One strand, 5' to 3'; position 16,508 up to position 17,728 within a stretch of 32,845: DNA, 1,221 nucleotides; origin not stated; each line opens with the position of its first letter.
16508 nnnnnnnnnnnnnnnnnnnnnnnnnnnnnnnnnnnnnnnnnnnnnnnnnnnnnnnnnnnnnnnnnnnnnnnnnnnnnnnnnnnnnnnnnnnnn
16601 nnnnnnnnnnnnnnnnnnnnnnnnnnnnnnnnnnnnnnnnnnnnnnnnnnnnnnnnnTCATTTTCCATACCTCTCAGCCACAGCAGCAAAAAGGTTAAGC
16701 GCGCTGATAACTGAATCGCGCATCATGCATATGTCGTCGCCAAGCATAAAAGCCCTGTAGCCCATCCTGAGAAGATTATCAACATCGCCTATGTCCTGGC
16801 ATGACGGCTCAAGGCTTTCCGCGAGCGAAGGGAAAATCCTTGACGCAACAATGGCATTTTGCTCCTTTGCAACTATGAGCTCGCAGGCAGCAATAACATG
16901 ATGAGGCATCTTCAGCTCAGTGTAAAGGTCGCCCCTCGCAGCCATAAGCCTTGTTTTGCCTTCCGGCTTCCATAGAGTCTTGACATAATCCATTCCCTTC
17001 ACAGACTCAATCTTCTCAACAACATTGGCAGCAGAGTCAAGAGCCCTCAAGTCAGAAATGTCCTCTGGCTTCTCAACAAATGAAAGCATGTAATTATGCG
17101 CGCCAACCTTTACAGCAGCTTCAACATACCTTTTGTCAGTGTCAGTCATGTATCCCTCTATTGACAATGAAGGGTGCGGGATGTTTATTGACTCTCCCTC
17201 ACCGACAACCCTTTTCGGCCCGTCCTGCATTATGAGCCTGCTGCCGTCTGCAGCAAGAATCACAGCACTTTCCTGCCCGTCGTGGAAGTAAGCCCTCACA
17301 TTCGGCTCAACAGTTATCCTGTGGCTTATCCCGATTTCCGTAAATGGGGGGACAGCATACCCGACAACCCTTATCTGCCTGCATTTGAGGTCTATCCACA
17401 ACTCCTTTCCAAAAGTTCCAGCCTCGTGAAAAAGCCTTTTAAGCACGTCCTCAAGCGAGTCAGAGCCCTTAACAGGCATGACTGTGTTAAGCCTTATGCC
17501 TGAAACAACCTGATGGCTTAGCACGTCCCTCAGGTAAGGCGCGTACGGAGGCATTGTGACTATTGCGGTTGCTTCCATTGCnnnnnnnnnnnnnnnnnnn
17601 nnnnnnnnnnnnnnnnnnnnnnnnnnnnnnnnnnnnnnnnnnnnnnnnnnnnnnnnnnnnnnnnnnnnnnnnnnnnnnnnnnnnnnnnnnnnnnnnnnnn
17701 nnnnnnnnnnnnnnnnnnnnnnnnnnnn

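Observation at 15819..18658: ARH - truncated pyruvate-kinase-like - nucleoside hydrolase operon: a possible ADP-ribose or riboside processing trio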

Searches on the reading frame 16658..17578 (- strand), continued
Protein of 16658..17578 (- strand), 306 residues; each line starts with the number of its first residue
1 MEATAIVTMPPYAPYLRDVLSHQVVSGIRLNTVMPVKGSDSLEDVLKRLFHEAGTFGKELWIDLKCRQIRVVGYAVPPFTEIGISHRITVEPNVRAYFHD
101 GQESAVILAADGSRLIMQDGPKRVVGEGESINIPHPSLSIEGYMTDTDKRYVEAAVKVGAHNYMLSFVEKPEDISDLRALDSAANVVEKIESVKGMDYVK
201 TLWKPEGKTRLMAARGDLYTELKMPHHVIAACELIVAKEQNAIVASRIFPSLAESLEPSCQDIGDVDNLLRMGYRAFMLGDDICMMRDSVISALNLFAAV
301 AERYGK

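Call 63: find_homologous_proteins(query=P0126, max_evalue=1e-20)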
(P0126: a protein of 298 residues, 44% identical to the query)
Query P0126 (298 aa): 478 proteins with E <= 1e-20 among 5747 candidates; the best 120 are listed.
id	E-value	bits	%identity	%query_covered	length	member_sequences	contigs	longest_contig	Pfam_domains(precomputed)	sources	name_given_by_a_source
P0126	8.0e-189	644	100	100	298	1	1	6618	PF00224.28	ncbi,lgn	-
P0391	9.6e-165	565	87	99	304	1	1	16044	PF00224.28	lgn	-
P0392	3.1e-108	380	59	100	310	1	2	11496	-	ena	-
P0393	6.7e-108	379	59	100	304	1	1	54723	PF00224.28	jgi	jgi:hypothetical protein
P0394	6.8e-108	379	60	98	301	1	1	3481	PF00224.28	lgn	-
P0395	1.7e-107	377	61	97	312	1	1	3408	PF00224.28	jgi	jgi:hypothetical protein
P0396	1.7e-106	374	61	98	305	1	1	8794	PF00224.28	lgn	-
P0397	1.0e-105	371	61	95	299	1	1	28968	PF00224.28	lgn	-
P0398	1.1e-105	371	60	100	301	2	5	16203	-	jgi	jgi:hypothetical protein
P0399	1.4e-105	371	60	98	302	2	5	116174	PF00224.28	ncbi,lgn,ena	ncbi:MAG: hypothetical protein AAB345_03315 [Patescibacteria group bacterium]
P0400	2.6e-105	370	60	98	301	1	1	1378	-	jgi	jgi:hypothetical protein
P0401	2.7e-105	370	59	98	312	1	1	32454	PF00224.28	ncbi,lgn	-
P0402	7.1e-105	369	59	98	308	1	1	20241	PF00224.28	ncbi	-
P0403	1.3e-104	368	61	97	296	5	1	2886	-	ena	-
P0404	2.4e-103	364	59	100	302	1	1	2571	-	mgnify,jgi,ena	mgnify:CR=1 FL=1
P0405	4.6e-103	363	58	98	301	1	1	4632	PF00224.28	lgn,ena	-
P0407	5.5e-102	359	58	99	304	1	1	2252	PF00224.28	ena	-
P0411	7.2e-101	356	57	99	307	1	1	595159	PF00224.28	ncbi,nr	ncbi:MAG: pyruvate kinase [Candidatus Eremiobacteraeota bacterium]|nr:pyruvate kinase [Candidatus Er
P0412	1.4e-100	355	59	98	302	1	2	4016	PF00224.28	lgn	-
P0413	1.6e-100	354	59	99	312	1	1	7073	PF00224.28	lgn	-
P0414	1.3e-99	351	55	100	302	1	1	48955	PF00224.28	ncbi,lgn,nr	ncbi:MAG: pyruvate kinase [Spirochaetes bacterium]|nr:pyruvate kinase [Spirochaetota bacterium]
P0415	1.4e-99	351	58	97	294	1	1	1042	PF00224.28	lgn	-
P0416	1.5e-99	351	59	97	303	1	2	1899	PF00224.28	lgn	-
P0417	5.0e-99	349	57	97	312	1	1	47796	PF00224.28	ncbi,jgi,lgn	ncbi:MAG TPA: hypothetical protein VGK67_05515 [Myxococcales bacterium]|jgi:hypothetical protein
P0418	8.1e-99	349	57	97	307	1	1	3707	PF00224.28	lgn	-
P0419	8.5e-99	349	56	99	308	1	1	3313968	-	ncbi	ncbi:MAG: hypothetical protein QM765_13620 [Myxococcales bacterium]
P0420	1.8e-98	348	54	99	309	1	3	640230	PF00224.28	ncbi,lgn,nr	ncbi:MAG: pyruvate kinase [Patescibacteria group bacterium]|nr:pyruvate kinase [Patescibacteria grou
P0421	1.9e-98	348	58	98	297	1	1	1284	PF00224.28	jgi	jgi:hypothetical protein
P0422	3.4e-98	347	58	99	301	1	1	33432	PF00224.28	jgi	jgi:hypothetical protein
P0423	3.5e-98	347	57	99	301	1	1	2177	PF00224.28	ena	-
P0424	3.7e-98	347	55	99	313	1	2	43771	PF00224.28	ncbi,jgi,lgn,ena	-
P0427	5.6e-98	346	58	97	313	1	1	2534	PF00224.28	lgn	-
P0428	7.0e-98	346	57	99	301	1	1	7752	PF00224.28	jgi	jgi:hypothetical protein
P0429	9.2e-98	345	56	99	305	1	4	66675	PF00224.28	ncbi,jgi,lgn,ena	-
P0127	9.2e-98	345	56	100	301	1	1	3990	PF00224.28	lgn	-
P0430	1.7e-97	344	57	97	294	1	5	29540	PF00224.28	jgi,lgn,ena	jgi:pyruvate kinase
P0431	2.0e-97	344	56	99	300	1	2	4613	PF00224.28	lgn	-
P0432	2.4e-97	344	56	99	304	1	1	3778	PF00224.28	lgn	-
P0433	2.5e-97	344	56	98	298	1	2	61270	PF00224.28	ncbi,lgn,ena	-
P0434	3.1e-97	344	57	98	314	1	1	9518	PF00224.28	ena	-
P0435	3.2e-97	344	55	98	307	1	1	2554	PF00224.28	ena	-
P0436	4.6e-97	343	57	98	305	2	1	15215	PF00224.28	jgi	jgi:hypothetical protein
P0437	4.7e-97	343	54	100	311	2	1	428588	PF00224.28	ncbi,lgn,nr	ncbi:MAG: pyruvate kinase [bacterium]|nr:pyruvate kinase [bacterium]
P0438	4.9e-97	343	57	99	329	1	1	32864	PF00224.28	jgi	jgi:pyruvate kinase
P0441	8.7e-97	342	59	98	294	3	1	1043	PF00224.28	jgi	jgi:pyruvate kinase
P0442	9.9e-97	342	56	97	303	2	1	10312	PF00224.28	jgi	jgi:hypothetical protein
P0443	1.3e-96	342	58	96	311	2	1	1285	PF00224.28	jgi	-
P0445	3.4e-96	340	58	97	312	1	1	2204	PF00224.28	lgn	-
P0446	4.4e-96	340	55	99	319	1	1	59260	PF00224.28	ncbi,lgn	-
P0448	6.5e-96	339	56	99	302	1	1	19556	PF00224.28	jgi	jgi:hypothetical protein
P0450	6.9e-96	339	55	99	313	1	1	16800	PF00224.28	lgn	-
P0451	7.9e-96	339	54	98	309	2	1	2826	PF00224.28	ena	-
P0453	1.7e-95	338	54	98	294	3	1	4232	PF00224.28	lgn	-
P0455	2.1e-95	338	57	96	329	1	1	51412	PF00224.28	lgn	-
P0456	2.1e-95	338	57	97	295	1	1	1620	PF00224.28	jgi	jgi:hypothetical protein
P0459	3.3e-95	337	53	100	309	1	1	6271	PF00224.28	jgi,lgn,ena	-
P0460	4.6e-95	336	56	99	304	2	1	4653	PF00224.28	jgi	jgi:hypothetical protein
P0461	6.5e-95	336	56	99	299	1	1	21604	PF00224.28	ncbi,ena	-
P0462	7.8e-95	336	53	98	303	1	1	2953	PF00224.28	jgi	jgi:hypothetical protein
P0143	8.4e-94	332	56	99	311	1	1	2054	PF00224.28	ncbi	-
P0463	9.0e-94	332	54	97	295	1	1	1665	PF00224.28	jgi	jgi:hypothetical protein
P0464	2.0e-93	331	54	100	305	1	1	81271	PF00224.28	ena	-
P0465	2.9e-93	331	54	100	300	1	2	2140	PF00224.28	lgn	-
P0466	3.0e-93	331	54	98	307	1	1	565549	PF00224.28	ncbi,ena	-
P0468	3.9e-93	330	53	97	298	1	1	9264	PF00224.28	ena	-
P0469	6.0e-93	330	59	95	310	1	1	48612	PF00224.28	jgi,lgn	jgi:pyruvate kinase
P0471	9.7e-93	329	57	97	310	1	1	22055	PF00224.28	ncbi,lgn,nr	ncbi:hypothetical protein HZB94_05185 [Candidatus Falkowbacteria bacterium]|nr:hypothetical protein 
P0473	2.4e-92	328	54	97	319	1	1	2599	PF00224.28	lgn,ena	-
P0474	1.3e-90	322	56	96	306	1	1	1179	PF00224.28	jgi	jgi:hypothetical protein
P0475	1.5e-90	322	54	99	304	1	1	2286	PF00224.28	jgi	jgi:hypothetical protein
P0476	1.6e-90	322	57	94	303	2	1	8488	PF00224.28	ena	-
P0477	1.7e-90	322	52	100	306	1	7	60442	PF00224.28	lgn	-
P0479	6.6e-90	320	53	96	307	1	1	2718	PF00224.28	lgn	-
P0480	1.3e-89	319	52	100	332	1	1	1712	PF00224.28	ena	-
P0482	1.6e-89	318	53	100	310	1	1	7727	PF00224.28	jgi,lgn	jgi:pyruvate kinase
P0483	2.7e-89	318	55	99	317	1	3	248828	PF00224.28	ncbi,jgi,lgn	-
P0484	2.8e-89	318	54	98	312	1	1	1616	PF00224.28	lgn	-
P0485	4.8e-89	317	54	98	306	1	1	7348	PF00224.28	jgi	-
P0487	1.1e-88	316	55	94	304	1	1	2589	PF00224.28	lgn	-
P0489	2.0e-88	315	54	99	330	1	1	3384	PF00224.28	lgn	-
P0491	4.3e-88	314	57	91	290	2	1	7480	PF00224.28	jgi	jgi:hypothetical protein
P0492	7.5e-88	313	52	99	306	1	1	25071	PF00224.28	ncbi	-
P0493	8.4e-88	313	54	99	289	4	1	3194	PF00224.28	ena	-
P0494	1.2e-87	312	51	100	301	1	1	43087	PF00224.28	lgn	-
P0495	1.5e-87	312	53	99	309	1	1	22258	PF00224.28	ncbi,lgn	-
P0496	2.0e-87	311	52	100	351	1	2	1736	PF00224.28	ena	-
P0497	2.1e-87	311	53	99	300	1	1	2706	PF00224.28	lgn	-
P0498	3.1e-87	311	55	99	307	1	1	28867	PF00224.28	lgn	-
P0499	3.2e-87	311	52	99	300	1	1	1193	PF00224.28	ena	-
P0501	3.8e-87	311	53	97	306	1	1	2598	PF00224.28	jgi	jgi:pyruvate kinase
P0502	4.4e-87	310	52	100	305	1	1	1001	PF00224.28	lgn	-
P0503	5.7e-87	310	53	99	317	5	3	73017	PF00224.28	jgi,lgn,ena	-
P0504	6.7e-87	310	53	96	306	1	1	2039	PF00224.28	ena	-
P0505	9.4e-87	309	53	96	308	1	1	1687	PF00224.28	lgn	-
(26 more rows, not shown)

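Call 64: find_encoding_contigs(protein=P0399, flank=8000, max_places=1)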
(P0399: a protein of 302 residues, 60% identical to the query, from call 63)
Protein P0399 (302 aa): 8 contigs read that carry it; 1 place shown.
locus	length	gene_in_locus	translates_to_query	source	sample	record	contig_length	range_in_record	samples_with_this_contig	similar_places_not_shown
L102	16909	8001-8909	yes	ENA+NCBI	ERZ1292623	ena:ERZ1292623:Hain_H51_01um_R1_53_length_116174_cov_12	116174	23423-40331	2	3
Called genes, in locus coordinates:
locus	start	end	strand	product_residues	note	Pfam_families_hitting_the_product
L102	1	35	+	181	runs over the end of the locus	-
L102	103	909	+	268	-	PF00318:Ribosomal_S2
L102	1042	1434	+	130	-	PF00889:EF_TS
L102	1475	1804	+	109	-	-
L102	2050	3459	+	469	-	PF00595:PDZ (weak), PF13180:PDZ_2, PF17820:PDZ_6, PF03572:Peptidase_S41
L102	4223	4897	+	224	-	-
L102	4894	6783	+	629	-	PF00004:AAA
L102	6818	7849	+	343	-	-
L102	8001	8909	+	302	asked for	PF00224:PK (weak)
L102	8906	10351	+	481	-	PF00709:Adenylsucc_synt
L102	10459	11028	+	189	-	-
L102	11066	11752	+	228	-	-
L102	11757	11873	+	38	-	-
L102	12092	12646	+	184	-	-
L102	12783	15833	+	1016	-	PF02384:N6_Mtase (faint), PF07669:Eco57I (weak), PF18135:Type_ISP_C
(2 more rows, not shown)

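Call 65: find_encoding_contigs(protein=P0411, flank=8000, max_places=1)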
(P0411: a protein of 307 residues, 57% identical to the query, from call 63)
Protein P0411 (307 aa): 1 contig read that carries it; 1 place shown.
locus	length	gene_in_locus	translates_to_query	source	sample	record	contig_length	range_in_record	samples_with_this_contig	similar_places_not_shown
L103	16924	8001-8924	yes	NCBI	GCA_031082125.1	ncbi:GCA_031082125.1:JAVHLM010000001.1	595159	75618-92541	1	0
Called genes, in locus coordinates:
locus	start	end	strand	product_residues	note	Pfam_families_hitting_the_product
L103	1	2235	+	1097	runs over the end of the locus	PF01966:HD, PF13487:HD_5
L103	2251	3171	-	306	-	PF01936:NYN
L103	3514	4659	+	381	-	-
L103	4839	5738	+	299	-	-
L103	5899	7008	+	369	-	PF00069:Pkinase, PF07714:PK_Tyr_Ser-Thr (weak)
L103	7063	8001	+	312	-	-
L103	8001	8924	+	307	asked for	PF00224:PK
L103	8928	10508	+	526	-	PF00990:GGDEF (faint)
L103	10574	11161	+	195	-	-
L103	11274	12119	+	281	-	-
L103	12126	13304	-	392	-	PF07992:Pyr_redox_2, PF00070:Pyr_redox, PF18267:Rubredoxin_C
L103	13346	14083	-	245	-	-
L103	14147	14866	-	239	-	PF00756:Esterase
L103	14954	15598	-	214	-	-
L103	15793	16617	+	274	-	PF02675:AdoMet_dc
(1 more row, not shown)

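Call 66: find_encoding_contigs(protein=P0414, flank=8000, max_places=1)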
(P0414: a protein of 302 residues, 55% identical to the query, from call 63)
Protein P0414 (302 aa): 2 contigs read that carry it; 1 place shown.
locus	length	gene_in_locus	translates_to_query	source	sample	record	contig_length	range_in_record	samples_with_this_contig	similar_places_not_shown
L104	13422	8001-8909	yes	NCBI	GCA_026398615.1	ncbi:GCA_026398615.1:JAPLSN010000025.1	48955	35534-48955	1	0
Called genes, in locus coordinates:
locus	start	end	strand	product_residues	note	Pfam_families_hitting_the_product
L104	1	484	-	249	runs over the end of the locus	-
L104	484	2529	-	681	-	PF13487:HD_5, PF01966:HD (weak)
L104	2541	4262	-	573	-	PF16655:PhoD_N (faint), PF16656:Pur_ac_phosph_N, PF13415:Beta-prop_FBX42 (weak), PF24981:Beta-prop_ATRN-LZTR1 (weak), PF25210:Kelch_FKB95 (weak), PF01344:Kelch_1 (weak), PF24681:Kelch_KLHDC2_KLHL20_DRC7 (faint)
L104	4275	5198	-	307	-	-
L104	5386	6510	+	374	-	PF00069:Pkinase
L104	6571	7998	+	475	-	-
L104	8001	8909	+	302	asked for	PF00224:PK (weak)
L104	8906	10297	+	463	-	PF00709:Adenylsucc_synt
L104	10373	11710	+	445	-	PF00232:Glyco_hydro_1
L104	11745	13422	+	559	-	PF13476:AAA_23 (faint), PF13555:AAA_29 (faint), PF00005:ABC_tran, PF02463:SMC_N (faint), PF13304:AAA_21 (faint), PF13401:AAA_22 (faint), PF12848:ABC_tran_Xtn, PF00005:ABC_tran, +1 more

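Call 67: find_encoding_contigs(protein=P0419, flank=8000, max_places=1)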
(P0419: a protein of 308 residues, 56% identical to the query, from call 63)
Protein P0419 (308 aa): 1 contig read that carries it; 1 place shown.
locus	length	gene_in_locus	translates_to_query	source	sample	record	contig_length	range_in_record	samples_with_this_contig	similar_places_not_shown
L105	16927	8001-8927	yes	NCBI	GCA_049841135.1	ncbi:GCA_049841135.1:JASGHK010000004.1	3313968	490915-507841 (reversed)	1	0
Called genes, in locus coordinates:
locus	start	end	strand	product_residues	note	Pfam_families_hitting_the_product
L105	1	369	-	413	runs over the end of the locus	PF01053:Cys_Met_Meta_PP, PF00155:Aminotran_1_2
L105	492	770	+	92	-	-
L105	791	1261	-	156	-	PF13560:HTH_31, PF01381:HTH_3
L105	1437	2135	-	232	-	-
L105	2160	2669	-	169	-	-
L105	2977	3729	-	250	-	PF20772:TACO1_YebC_N, PF01709:Transcrip_reg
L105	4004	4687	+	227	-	-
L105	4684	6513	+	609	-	PF17862:AAA_lid_3 (faint), PF00004:AAA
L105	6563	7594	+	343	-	-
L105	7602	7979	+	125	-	-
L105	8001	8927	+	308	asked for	-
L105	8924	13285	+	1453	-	PF00709:Adenylsucc_synt, PF13205:Big_5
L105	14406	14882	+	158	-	PF19269:Anticodon_2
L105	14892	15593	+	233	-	PF00814:TsaD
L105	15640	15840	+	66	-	PF04325:DUF465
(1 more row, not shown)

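Call 69: find_encoding_contigs(protein=P0420, flank=7000, max_places=1)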
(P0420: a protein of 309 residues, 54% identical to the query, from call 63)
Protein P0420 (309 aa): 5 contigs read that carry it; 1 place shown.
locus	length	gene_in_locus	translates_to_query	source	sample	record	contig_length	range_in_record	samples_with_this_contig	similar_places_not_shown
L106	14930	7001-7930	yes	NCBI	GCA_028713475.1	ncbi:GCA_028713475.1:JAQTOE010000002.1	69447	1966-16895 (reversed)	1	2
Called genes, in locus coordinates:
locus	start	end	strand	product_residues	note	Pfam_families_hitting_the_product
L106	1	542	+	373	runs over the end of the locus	PF00712:DNA_pol3_beta, PF02767:DNA_pol3_beta_2, PF02768:DNA_pol3_beta_3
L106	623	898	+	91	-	PF00216:Bac_DNA_binding, PF18291:HU-HIG (weak)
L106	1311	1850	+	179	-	-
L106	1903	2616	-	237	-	PF13482:RNase_H_2, PF10108:DNA_pol_B_exo2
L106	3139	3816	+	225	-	-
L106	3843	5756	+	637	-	PF23902:AAA_lid_PRS2_C (faint), PF00004:AAA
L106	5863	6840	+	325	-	-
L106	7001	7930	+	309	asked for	PF00224:PK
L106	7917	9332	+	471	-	PF00709:Adenylsucc_synt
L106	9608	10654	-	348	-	PF00437:T2SSE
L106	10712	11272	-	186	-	PF08207:EFP_N, PF01132:EFP, PF09285:Elong-fact-P_C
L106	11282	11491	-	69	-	PF01084:Ribosomal_S18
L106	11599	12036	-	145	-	PF00436:SSB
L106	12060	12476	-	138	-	PF01250:Ribosomal_S6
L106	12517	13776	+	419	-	PF01170:UPF0020, PF01555:N6_N4_Mtase (weak), PF13847:Methyltransf_31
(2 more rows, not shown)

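Call 70: find_encoding_contigs(protein=P0437, flank=7000, max_places=1)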
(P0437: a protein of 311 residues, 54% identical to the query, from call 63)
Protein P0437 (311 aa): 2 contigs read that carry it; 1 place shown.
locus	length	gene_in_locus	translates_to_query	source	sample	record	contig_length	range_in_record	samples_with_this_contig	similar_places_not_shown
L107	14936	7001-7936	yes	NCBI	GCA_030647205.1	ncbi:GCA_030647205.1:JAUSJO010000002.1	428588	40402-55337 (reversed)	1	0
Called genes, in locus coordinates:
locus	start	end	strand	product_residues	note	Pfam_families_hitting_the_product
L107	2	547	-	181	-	PF01966:HD (weak)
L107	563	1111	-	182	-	-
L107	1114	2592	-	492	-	-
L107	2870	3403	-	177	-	-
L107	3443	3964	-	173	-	PF00293:NUDIX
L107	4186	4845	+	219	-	PF00485:PRK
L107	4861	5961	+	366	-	PF00069:Pkinase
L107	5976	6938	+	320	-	-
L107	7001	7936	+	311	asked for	PF00224:PK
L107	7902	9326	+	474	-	PF00709:Adenylsucc_synt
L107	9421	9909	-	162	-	-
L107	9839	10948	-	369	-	PF04055:Radical_SAM, PF13353:Fer4_12 (weak), PF13186:SPASM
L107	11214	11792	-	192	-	PF04525:LOR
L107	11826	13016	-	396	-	PF22422:MGH1-like_GH, PF06202:GDE_C, PF17389:Bac_rhamnosid6H (weak)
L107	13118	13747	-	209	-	PF04956:TrbC (faint), PF18895:T4SS_pilin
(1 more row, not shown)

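Call 71: find_encoding_contigs(protein=P0466, flank=7000, max_places=1)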
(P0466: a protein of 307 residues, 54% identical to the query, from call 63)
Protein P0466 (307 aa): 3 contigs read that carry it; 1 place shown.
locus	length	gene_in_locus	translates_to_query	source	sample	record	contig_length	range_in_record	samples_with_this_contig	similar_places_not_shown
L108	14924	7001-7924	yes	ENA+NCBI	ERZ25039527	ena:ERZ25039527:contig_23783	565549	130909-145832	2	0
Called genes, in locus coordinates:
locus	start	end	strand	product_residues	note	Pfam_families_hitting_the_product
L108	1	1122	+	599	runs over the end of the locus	PF03717:PBP_dimer, PF00905:Transpeptidase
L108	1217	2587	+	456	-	PF08245:Mur_ligase_M, PF02875:Mur_ligase_C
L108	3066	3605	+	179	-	-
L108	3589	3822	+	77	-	-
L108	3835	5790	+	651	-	PF00004:AAA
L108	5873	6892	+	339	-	-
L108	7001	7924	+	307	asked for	PF00224:PK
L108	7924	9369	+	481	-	PF00709:Adenylsucc_synt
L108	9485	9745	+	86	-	PF12840:HTH_20, PF01022:HTH_5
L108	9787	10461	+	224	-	PF07853:DUF1648, PF13630:SdpI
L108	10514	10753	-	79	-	-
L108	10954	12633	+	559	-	PF25917:BSH_RND, PF25940:LcnD_C (weak), PF25990:Beta-barrel_YknX (weak)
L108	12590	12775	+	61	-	-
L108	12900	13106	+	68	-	PF00005:ABC_tran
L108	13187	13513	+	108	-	PF00005:ABC_tran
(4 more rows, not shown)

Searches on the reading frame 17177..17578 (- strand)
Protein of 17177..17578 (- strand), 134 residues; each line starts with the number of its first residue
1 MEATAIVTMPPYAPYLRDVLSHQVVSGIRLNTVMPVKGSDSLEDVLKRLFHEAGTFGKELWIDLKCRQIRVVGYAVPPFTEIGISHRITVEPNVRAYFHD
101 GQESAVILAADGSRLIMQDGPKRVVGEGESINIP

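Call 45: search_solved_structures(query=window:17177-17578:-, max_evalue=10, show_alignments=3)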
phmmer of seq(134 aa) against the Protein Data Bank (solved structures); distinct sequences matched with E-value up to 10: 1.
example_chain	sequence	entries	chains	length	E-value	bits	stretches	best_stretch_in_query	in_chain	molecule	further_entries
6rej_A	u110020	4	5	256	0.66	13.3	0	75-114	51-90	Pizza6-SH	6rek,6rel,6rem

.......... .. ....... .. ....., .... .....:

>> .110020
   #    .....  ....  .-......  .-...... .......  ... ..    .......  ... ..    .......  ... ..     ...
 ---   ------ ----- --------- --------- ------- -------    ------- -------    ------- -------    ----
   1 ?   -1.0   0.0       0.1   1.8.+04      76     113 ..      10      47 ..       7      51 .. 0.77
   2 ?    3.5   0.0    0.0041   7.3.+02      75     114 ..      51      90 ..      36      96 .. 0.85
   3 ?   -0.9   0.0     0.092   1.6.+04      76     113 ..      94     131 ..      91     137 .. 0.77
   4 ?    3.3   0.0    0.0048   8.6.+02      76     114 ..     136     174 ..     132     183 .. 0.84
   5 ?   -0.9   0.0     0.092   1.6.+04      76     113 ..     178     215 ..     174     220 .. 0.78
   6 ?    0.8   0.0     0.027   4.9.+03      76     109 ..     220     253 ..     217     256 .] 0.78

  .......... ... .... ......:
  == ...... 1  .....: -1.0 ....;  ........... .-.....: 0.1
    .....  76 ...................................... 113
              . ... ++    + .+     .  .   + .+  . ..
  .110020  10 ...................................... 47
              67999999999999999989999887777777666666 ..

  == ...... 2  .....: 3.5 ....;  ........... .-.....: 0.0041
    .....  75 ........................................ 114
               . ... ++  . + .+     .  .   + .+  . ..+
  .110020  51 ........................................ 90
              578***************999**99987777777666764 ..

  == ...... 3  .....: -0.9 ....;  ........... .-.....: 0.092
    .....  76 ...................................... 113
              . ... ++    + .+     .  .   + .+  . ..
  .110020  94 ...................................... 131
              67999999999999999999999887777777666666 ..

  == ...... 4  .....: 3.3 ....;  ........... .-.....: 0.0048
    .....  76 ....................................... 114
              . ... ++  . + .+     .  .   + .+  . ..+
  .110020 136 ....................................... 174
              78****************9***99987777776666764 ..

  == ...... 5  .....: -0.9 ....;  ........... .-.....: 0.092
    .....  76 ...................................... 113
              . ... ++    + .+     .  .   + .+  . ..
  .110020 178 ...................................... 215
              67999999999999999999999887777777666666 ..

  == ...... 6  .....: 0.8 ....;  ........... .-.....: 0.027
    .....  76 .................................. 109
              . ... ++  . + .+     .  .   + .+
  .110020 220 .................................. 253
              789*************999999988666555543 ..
